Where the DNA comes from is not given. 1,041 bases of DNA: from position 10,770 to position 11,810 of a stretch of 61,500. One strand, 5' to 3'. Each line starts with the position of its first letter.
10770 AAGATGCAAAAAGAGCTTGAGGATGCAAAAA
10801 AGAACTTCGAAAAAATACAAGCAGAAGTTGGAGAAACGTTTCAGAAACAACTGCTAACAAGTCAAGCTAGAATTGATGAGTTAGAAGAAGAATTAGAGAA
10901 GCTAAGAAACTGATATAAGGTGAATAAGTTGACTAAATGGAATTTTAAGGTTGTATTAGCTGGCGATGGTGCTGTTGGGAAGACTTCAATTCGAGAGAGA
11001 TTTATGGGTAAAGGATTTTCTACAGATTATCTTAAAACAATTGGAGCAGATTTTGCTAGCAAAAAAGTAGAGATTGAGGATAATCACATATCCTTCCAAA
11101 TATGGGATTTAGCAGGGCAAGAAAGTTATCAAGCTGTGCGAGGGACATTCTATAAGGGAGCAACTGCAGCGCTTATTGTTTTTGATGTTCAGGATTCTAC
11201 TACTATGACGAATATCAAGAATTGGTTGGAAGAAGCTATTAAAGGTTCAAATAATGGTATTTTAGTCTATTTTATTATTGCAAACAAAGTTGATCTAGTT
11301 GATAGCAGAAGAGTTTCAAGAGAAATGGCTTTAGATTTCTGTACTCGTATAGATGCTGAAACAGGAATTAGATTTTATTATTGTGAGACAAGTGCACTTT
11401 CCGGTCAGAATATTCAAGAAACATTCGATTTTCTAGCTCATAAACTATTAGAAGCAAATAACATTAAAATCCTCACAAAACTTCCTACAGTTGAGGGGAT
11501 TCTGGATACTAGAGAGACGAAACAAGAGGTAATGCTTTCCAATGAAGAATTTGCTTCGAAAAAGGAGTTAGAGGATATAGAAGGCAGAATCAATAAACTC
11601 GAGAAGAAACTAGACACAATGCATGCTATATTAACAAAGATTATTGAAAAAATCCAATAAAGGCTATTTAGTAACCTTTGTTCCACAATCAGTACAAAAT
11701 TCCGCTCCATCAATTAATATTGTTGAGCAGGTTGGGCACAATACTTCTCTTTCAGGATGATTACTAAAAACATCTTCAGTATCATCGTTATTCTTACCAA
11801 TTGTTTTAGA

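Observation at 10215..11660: Rab-like small GTPase fused to a coiled coil and translationally linked to a coiled-coil partner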

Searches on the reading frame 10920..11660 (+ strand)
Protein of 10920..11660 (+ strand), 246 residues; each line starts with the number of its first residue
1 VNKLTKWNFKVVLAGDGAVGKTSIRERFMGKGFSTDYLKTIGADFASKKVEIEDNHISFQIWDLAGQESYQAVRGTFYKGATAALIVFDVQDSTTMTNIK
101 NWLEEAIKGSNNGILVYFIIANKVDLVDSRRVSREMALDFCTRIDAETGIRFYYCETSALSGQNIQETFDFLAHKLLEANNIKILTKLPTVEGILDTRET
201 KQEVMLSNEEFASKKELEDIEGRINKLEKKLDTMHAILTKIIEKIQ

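Call 4: search_protein_families(library=pfam, proteins=[window:10920-11660:+], max_evalue=0.01)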
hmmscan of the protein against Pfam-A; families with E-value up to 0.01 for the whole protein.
window:10920-11660:+ (246 aa): 8 families
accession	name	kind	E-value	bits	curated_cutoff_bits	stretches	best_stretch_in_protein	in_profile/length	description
PF00071.28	Ras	-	4.2e-43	147.2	21.6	1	10-176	1-160/162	Ras family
PF08477.19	Roc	-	4.9e-30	104.6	27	1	10-125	1-119/119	Ras of Complex, Roc, domain of DAPkinase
PF00025.27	Arf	-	4.2e-16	59.3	22.3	1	6-175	12-173/174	ADP-ribosylation factor family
PF04670.18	Gtr1_RagA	-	1.1e-08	35.2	22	1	10-130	1-127/232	Gtr1/RagA G protein conserved region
PF00009.33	GTP_EFTU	-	3.8e-06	27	26.5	1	46-174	58-184/188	Elongation factor Tu GTP binding domain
PF01926.29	MMR_HSR1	-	0.00014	22.4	21.9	1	10-113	1-106/113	50S ribosome-binding GTPase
PF16326.10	ABC_tran_CTD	-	0.0044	17.7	32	0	210-238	3-31/69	ABC transporter C-terminal domain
PF16526.10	CLZ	-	0.0086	16.9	26.7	0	205-244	14-53/71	C-terminal leucine zipper domain of cyclic nucleotide-gated channels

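Call 6: find_homologous_proteins(query=window:10920-11660:+)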
Query window:10920-11660:+ (246 aa): 1772 proteins with E <= 0.001 among 3810 candidates; the best 120 are listed.
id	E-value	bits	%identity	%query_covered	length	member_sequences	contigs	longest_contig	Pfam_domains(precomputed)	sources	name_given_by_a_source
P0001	9.9e-144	495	91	100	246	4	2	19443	PF00025.28,PF08477.20,PF04670.19,PF00071.29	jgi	jgi:small GTP-binding protein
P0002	1.2e-137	475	88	99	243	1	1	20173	PF00025.28,PF08477.20,PF04670.19,PF00071.29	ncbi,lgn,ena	-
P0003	6.5e-134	462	88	100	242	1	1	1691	PF00025.28,PF08477.20,PF04670.19,PF00071.29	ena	-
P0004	6.5e-133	459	85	98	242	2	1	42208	PF00025.28,PF08477.20,PF04670.19,PF00071.29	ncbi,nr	ncbi:MAG: GTP-binding protein [Asgard group archaeon]|nr:GTP-binding protein [Asgard group archaeon]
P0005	2.6e-127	441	79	100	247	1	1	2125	PF00025.28,PF08477.20,PF00009.34,PF04670.19,PF00071.29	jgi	jgi:small GTP-binding protein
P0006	2.8e-127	441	80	99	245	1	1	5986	PF00025.28,PF08477.20,PF04670.19,PF00071.29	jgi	jgi:Ras-related protein Rab-7A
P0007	1.8e-126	438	80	100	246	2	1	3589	PF00025.28,PF08477.20,PF04670.19,PF00071.29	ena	-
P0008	2.2e-126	438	80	99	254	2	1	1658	PF00025.28,PF08477.20,PF04670.19,PF00071.29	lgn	-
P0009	8.6e-126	436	79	99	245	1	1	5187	PF00025.28,PF08477.20,PF04670.19,PF00071.29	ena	-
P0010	4.5e-110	385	71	98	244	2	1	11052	PF00025.28,PF08477.20,PF04670.19,PF00071.29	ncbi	ncbi:MAG: Rab family GTPase [Candidatus Heimdallarchaeaceae archaeon]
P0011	3.0e-107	375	84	83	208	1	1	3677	PF00025.28,PF08477.20,PF00071.29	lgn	-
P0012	3.5e-107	375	67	99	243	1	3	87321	PF00025.28,PF08477.20,PF04670.19,PF00071.29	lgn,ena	-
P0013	3.5e-107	375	67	98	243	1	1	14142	PF00025.28,PF08477.20,PF04670.19,PF00071.29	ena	-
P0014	3.5e-107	375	66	99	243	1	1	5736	PF00025.28,PF08477.20,PF04670.19,PF00071.29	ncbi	ncbi:MAG: GTP-binding protein [Candidatus Thorarchaeota archaeon]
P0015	5.9e-107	374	68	99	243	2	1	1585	PF00025.28,PF08477.20,PF04670.19,PF00071.29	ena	-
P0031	6.2e-99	348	63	98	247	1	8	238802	PF00025.28,PF08477.20,PF00009.34,PF04670.19,PF00071.29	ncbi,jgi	ncbi:MAG: GTP-binding protein [Candidatus Heimdallarchaeaceae archaeon]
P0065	1.3e-87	311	58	98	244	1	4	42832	PF00025.28,PF08477.20,PF04670.19,PF00071.29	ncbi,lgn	-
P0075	5.7e-60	221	45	96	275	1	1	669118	PF00025.28,PF08477.20,PF04670.19,PF00071.29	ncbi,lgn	-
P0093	6.0e-57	211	41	96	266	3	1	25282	PF00025.28,PF08477.20,PF04670.19,PF00071.29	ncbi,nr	ncbi:MAG: GTP-binding protein [Candidatus Heimdallarchaeota archaeon]|nr:GTP-binding protein [Candid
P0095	2.0e-56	209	52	76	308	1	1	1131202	PF00025.28,PF08477.20,PF04670.19,PF00071.29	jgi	jgi:small GTP-binding protein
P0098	4.0e-56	208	43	97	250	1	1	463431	PF00025.28,PF08477.20,PF00071.29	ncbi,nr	ncbi:MAG: GTP-binding protein [Candidatus Heimdallarchaeota archaeon]|nr:GTP-binding protein [Candid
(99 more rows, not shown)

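Call 9: find_encoding_contigs(protein=P0075, flank=8000, max_places=3)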
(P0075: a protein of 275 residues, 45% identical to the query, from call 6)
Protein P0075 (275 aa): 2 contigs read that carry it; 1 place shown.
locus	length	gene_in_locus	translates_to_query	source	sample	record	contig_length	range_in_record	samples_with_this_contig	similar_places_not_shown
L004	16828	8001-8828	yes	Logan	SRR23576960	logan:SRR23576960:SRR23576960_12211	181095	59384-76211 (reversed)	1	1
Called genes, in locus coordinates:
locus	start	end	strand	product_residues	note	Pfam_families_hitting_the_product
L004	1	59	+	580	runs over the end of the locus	PF12773:DZR (faint)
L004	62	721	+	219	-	-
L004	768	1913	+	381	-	-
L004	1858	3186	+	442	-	PF14258:DUF4350 (weak)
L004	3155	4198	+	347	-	PF20030:bpMoxR (faint), PF07726:AAA_3, PF07728:AAA_5, PF17863:AAA_lid_2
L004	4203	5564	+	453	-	PF01882:DUF58 (weak)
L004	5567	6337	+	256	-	-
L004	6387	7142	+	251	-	PF00149:Metallophos, PF12850:Metallophos_2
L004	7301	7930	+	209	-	-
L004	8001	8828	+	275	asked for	PF00025:Arf, PF00071:Ras, PF04670:Gtr1_RagA (faint), PF08477:Roc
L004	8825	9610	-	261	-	-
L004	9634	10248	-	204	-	-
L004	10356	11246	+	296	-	PF01040:UbiA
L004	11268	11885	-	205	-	PF08534:Redoxin, PF00578:AhpC-TSA, PF00085:Thioredoxin (faint), PF13098:Thioredoxin_2 (weak), PF13905:Thioredoxin_8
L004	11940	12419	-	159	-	PF13404:HTH_AsnC-type, PF13412:HTH_24, PF01037:AsnC_trans_reg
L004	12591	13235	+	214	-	-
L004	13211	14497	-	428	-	PF00682:HMGL-like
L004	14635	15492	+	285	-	PF02737:3HCDH_N, PF00725:3HCDH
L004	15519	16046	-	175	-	PF01625:PMSR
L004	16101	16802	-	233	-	PF02683:DsbD_TM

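Call 14: search_solved_structures(query=window:10920-11660:+, max_evalue=1e-10, show_alignments=2)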
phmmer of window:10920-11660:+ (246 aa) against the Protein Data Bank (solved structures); distinct sequences matched with E-value up to 1e-10: 702 (the best 60 are shown).
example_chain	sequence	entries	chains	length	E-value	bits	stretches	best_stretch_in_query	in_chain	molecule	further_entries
7ezb_A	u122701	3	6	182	3.7e-40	141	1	6-180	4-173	Thorarchaeota Rab | Chains: A,B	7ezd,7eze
9wes_A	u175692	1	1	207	1.1e-31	113.3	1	6-178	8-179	Rab7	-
3cpj_B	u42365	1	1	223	1.5e-31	112.9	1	9-176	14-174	GTP-binding protein YPT31/YPT8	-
2bcg_Y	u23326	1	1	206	2e-30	109.2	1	3-181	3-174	GTP-binding protein YPT1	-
1ukv_Y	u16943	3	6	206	2e-30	109.2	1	3-181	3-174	GTP-binding protein YPT1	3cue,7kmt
7e8t_L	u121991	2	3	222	2.2e-30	109.1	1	8-172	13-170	GTP-binding protein YPT32/YPT11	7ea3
7u05_L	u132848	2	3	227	2.3e-30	109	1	8-172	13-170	GTP-binding protein YPT32/YPT11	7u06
1vg0_B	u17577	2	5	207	4e-30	108.2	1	6-189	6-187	Ras-related protein Rab-7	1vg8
5ldd_C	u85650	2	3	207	4.6e-30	108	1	6-177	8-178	Rab small monomeric GTPase-like protein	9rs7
4ojk_A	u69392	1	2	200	6.6e-30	107.5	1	8-173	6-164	Ras-related protein Rab-11B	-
1yzn_A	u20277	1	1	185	8.5e-30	107.1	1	7-178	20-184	GTP-binding protein YPT1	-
1vg1_A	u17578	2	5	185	9.6e-30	107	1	6-178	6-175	Ras-related protein Rab-7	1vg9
4lwz_A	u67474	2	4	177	9.9e-30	106.9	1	7-172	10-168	Ras-related protein Rab-11A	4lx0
5jcz_A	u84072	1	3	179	1e-29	106.9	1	7-172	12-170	Ras-related protein Rab-11A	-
6iy1_F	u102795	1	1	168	1.1e-29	106.8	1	7-172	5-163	Ras-related protein Rab-11A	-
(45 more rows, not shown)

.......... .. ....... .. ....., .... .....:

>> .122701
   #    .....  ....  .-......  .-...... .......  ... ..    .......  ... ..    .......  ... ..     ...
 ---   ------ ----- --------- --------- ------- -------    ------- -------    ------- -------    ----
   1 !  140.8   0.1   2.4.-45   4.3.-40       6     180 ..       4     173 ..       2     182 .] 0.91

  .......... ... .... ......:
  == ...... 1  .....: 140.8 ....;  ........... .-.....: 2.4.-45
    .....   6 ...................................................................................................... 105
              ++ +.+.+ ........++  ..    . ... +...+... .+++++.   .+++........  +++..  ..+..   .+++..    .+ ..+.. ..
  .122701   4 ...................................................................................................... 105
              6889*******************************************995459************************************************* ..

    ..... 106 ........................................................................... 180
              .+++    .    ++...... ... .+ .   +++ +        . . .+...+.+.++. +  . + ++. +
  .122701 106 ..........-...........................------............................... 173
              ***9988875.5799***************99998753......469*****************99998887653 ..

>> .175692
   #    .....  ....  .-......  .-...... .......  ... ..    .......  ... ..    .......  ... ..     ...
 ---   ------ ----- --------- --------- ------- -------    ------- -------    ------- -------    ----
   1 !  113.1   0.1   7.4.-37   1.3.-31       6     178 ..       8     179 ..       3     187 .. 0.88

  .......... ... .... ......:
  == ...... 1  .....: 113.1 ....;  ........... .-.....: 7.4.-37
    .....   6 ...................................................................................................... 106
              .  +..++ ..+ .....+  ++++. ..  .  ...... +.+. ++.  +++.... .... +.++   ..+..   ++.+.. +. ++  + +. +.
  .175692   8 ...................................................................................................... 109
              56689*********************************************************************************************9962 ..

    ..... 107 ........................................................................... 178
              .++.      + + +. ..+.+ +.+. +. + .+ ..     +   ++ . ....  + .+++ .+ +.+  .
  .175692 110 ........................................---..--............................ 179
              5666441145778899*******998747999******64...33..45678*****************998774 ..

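Call 23: find_encoding_contigs(protein=P0098, flank=6000, max_places=2)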
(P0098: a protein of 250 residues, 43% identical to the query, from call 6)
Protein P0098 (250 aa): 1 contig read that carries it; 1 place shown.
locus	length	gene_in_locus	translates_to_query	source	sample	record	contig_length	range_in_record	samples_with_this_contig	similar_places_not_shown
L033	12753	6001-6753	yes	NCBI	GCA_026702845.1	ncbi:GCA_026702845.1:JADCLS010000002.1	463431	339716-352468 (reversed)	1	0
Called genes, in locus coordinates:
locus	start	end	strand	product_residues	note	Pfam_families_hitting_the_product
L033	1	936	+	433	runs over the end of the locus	PF09822:ABC_transp_aux (faint), PF14258:DUF4350 (weak)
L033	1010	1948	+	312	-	PF20030:bpMoxR (weak), PF07726:AAA_3, PF07728:AAA_5, PF17863:AAA_lid_2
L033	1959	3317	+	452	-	PF01882:DUF58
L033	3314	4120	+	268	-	-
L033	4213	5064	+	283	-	PF00149:Metallophos, PF12850:Metallophos_2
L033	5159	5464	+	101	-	PF00935:Ribosomal_L44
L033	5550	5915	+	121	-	-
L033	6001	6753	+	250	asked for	PF00025:Arf, PF00071:Ras, PF08477:Roc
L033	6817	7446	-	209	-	-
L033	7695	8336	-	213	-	PF14681:UPRTase, PF00156:Pribosyltran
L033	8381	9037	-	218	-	-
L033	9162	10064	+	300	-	PF01040:UbiA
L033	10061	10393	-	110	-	-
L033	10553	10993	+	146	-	PF00293:NUDIX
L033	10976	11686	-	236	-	PF02586:SRAP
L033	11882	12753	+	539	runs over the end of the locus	-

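Call 24: find_encoding_contigs(protein=P0095, flank=6000, max_places=2)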
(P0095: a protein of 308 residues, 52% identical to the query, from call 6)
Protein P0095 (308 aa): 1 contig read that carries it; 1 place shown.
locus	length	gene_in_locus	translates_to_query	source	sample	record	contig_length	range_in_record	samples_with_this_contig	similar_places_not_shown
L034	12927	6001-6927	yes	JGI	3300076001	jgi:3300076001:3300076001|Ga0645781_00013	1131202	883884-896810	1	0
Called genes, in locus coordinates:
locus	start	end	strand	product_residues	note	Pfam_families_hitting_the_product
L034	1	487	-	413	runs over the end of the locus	PF14258:DUF4350 (weak)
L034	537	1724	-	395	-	-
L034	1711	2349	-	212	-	-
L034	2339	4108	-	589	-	-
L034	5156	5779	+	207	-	-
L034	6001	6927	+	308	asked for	PF00025:Arf, PF00071:Ras, PF04670:Gtr1_RagA (weak), PF08477:Roc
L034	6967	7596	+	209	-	-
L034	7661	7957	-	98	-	PF03626:COX4_pro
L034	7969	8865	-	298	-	PF00510:COX3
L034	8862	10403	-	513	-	PF00115:COX1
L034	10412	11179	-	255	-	PF00116:COX2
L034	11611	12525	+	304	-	PF01040:UbiA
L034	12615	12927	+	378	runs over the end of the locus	PF02771:Acyl-CoA_dh_N, PF22924:ACOX_C_alpha1 (faint), PF02770:Acyl-CoA_dh_M, PF00441:Acyl-CoA_dh_1, PF08028:Acyl-CoA_dh_2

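Call 50: find_encoding_contigs(protein=P0093, flank=6000, max_places=2)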
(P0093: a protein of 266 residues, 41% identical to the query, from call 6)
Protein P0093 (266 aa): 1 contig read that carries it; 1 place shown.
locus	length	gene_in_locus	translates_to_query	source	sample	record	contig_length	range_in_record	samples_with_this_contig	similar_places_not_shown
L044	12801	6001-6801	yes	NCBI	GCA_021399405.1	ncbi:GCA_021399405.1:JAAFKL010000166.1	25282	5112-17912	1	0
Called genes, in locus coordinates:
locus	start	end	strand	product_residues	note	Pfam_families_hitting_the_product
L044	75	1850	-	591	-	PF07690:MFS_1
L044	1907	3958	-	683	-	-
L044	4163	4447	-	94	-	PF00239:Resolvase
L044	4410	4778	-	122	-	PF00376:MerR (weak), PF12728:HTH_17, PF13411:MerR_1 (weak), PF00239:Resolvase (weak)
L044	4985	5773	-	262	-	-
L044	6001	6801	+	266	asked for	PF00025:Arf, PF00071:Ras, PF04670:Gtr1_RagA (weak), PF08477:Roc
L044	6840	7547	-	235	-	PF02630:SCO1-SenC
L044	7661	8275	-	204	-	-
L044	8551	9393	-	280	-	PF14582:Metallophos_3 (faint), PF00149:Metallophos, PF12850:Metallophos_2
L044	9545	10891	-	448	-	PF00675:Peptidase_M16, PF05193:Peptidase_M16_C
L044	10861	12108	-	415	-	PF00675:Peptidase_M16, PF05193:Peptidase_M16_C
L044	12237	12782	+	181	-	-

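Call 53: search_protein_families(library=pfam, proteins=[L033:6817-7446:-, L004:7301-7930:+, L034:5156-5779:+, L044:7661-8275:-, L043:6563-7447:-], max_evalue=0.1)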
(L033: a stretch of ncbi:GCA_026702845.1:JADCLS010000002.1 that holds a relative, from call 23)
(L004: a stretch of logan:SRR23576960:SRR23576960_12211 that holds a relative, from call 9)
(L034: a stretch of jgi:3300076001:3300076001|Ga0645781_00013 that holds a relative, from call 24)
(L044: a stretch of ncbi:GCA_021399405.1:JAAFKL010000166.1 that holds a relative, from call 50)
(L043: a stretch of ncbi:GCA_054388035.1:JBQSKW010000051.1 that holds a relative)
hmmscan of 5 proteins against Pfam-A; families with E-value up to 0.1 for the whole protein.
L033:6817-7446:- (209 aa): 2 families
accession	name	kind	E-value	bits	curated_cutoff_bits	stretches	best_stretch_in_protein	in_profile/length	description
PF18987.5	DUF5720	-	0.0086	16.4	27.8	1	2-43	23-64/100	Family of unknown function (DUF5720)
PF11325.14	DUF3127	-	0.068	13.8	27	0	105-164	15-73/85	Domain of unknown function (DUF3127)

L004:7301-7930:+ (209 aa): 0 families

L034:5156-5779:+ (207 aa): 1 family
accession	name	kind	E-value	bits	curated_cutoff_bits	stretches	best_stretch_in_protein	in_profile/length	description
PF08283.16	Gemini_AL1_M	-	0.069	13.7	24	0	112-182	18-84/107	Geminivirus rep protein central domain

L044:7661-8275:- (204 aa): 1 family
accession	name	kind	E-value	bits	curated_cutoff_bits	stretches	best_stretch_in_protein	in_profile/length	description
PF13020.12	NOV_C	-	0.012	16.1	22.1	0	150-183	42-75/91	Protein NO VEIN, C-terminal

L043:6563-7447:- (294 aa): 4 families
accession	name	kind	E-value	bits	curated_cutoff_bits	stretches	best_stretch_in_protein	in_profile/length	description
PF12840.13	HTH_20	-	0.0025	18.2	27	1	56-81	18-43/51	Helix-turn-helix domain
PF08279.18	HTH_11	-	0.015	15.6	25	1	57-84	16-43/55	HTH domain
PF13412.12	HTH_24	-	0.033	14.2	21.9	1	56-84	17-45/48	Winged helix-turn-helix DNA-binding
PF07638.17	Sigma70_ECF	-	0.069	13.5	21.1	0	50-82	145-177/185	ECF sigma factor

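Call 61: search_protein_families(library=ncbifam, proteins=[window:10929-11660:+, L033:6817-7446:-], max_evalue=0.01)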
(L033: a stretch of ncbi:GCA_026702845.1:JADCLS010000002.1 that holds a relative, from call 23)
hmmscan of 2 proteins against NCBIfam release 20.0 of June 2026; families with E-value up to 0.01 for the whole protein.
window:10929-11660:+ (243 aa): 1 family
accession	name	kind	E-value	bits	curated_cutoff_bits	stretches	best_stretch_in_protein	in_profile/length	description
TIGR00231.1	small_GTP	domain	1.7e-20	73.5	42.5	1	6-169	4-162/164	GTP-binding protein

L033:6817-7446:- (209 aa): 0 families

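Call 63: find_homologous_proteins(query=L033:6817-7446:-)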
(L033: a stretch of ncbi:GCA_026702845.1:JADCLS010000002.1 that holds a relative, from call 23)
Query L033:6817-7446:- (209 aa): 44 proteins with E <= 0.001 among 2617 candidates.
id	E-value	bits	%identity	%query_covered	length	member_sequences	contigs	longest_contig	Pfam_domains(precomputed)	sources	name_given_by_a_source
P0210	2.9e-130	450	100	100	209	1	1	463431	-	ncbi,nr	ncbi:MAG: hypothetical protein INQ03_05595 [Candidatus Heimdallarchaeota archaeon]|nr:hypothetical p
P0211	4.6e-94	332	73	100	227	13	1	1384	-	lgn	-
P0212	1.6e-93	330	70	99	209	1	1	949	-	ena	-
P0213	3.0e-79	283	63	99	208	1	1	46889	-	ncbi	-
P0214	1.2e-76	275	73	82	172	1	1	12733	-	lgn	-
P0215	2.1e-76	274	61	99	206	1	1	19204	-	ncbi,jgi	ncbi:MAG: hypothetical protein ACXAD7_05950 [Candidatus Kariarchaeaceae archaeon]|jgi:hypothetical p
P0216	1.6e-75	271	59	97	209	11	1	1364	-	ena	-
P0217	1.9e-74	268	59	97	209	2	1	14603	-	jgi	jgi:hypothetical protein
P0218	2.3e-74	268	60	98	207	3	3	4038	-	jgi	jgi:hypothetical protein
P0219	3.4e-74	267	78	75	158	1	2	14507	-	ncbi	-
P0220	5.6e-74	266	59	98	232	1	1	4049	-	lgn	-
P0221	6.0e-74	266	57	100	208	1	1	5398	-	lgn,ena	-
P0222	7.2e-72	259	59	98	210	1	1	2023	-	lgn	-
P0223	6.1e-68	247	55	95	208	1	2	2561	-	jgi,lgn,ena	-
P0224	3.0e-66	241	62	86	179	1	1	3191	-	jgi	jgi:hypothetical protein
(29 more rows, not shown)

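Call 75: search_solved_structures(query=A5, max_evalue=1)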
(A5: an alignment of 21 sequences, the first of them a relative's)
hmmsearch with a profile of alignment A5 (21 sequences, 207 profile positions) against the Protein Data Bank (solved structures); distinct sequences matched with E-value up to 1: 3.
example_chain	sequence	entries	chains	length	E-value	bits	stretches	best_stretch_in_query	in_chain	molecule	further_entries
2f66_A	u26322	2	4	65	0.069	16.4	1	141-172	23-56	Suppressor protein STP22 of temperature-sensitive alpha-factor receptor and arginine perme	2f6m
2p22_A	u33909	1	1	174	0.26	14.5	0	141-172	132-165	Suppressor protein STP22 of temperature-sensitive alpha-factor receptor and arginine perme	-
2caz_A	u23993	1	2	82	0.55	13.4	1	141-172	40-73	SUPPRESSOR PROTEIN STP22 OF TEMPERATURE-SENSITIVE ALPHA-FACTOR RECEPTOR AND ARGININE PERME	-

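Call 76: search_protein_families(library=pfam, alignment_id=A5, max_evalue=1)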
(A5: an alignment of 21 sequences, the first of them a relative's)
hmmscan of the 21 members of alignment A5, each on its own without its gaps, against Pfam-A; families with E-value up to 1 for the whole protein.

A. member 1, P0210 (209 aa): 2 families
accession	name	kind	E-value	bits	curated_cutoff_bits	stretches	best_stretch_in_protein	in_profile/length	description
PF18987.5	DUF5720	-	0.0086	16.4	27.8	1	2-43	23-64/100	Family of unknown function (DUF5720)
PF11325.14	DUF3127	-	0.068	13.8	27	0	105-164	15-73/85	Domain of unknown function (DUF3127)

B. families by the number of members that match (of 21 scanned): 20 families
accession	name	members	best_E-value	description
PF11325.14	DUF3127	4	0.05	Domain of unknown function (DUF3127)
PF18644.7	Phage_int_SAM_6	3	0.016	Phage integrase SAM-like domain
PF08283.16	Gemini_AL1_M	2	0.069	Geminivirus rep protein central domain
PF13973.12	DUF4222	1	0.0038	Domain of unknown function (DUF4222)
PF05645.19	RNA_pol_Rpc82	1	0.0065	RNA polymerase III subunit RPC82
PF18987.5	DUF5720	1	0.0086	Family of unknown function (DUF5720)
PF13020.12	NOV_C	1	0.012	Protein NO VEIN, C-terminal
PF00637.26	Clathrin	1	0.016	Region in Clathrin and VPS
PF18192.6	DNTTIP1_dimer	1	0.028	DNTTIP1 dimerisation domain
PF08149.16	BING4CT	1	0.048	BING4CT (NUC141) domain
PF20026.4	DUF6434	1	0.053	Domain of unknown function (DUF6434)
PF18071.7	HMW1C_N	1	0.076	HMW1C N-terminal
PF10597.14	U5_2-snRNA_bdg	1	0.079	U5-snRNA binding site 2 of PrP8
PF19296.4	RelA_AH_RIS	1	0.094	RelA/SpoT, AH and RIS domains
PF01978.25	TrmB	1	0.13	Sugar-specific transcriptional regulator TrmB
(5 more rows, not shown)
